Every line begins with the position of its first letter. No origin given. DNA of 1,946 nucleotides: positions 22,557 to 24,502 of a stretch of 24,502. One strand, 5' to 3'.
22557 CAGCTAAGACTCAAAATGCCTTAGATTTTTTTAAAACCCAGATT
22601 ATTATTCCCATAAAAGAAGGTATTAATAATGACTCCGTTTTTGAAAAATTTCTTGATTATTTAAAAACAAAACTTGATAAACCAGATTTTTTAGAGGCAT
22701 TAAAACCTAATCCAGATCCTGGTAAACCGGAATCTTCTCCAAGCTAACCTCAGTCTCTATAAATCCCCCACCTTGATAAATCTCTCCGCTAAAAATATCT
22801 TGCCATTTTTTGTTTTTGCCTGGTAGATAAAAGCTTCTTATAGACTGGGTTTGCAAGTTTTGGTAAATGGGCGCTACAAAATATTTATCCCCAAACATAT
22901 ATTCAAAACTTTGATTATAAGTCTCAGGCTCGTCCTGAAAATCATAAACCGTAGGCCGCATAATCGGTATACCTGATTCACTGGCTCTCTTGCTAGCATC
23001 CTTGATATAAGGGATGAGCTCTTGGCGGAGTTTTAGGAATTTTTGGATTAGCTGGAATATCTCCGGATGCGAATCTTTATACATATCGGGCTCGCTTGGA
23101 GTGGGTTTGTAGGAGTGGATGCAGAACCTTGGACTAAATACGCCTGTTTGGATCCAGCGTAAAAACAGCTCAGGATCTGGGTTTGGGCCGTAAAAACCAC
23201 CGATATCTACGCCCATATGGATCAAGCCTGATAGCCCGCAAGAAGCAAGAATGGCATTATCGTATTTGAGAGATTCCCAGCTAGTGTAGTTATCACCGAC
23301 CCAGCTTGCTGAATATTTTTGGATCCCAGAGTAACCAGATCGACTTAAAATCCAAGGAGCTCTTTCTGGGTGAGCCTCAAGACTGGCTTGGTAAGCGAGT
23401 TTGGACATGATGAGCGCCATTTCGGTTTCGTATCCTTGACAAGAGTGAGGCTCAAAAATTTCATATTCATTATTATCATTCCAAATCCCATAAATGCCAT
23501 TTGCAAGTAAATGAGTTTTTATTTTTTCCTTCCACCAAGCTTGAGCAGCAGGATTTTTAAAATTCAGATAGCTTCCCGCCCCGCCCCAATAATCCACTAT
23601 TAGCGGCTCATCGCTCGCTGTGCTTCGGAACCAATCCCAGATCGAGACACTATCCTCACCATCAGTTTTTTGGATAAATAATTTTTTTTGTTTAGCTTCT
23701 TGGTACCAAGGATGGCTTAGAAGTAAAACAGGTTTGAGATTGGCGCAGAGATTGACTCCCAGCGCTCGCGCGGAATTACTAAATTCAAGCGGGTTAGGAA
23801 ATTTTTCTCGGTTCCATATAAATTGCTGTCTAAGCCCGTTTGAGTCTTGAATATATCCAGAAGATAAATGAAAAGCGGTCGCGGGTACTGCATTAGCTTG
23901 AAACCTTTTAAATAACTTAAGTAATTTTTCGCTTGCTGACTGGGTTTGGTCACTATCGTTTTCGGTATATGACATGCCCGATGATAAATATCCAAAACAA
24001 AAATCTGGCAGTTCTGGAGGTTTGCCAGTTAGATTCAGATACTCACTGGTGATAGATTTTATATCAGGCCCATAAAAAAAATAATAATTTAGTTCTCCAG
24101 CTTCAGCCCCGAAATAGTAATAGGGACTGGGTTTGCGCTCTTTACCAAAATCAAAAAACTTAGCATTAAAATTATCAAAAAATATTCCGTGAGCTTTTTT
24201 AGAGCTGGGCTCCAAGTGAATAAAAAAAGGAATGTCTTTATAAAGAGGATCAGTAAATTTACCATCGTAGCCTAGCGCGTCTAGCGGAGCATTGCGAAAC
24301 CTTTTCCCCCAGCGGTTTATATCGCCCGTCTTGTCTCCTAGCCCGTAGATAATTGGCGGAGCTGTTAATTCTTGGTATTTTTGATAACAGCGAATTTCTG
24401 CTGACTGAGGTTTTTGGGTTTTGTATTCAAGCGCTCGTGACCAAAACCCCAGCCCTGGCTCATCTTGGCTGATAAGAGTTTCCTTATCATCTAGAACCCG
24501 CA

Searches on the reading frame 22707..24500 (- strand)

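Call 10: search_protein_families(library=pfam, proteins=[window:22707-24500:-])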
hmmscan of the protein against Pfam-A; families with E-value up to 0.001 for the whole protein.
window:22707-24500:- (597 aa): 3 families
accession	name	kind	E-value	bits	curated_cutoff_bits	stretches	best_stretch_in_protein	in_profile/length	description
PF01055.32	Glyco_hydro_31_2nd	-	2.6e-67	228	23.5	1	161-499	1-325/328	Glycosyl hydrolases family 31 TIM-barrel domain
PF21365.3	Glyco_hydro_31_3rd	-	1.2e-17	64.6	24.4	1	510-594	1-81/87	Glycosyl hydrolase family 31 C-terminal domain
PF13802.12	Gal_mutarotas_2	-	4.8e-17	63.3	27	1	44-117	113-184/184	Glycosyl hydrolase 31 N-terminal galactose mutarotase-like domain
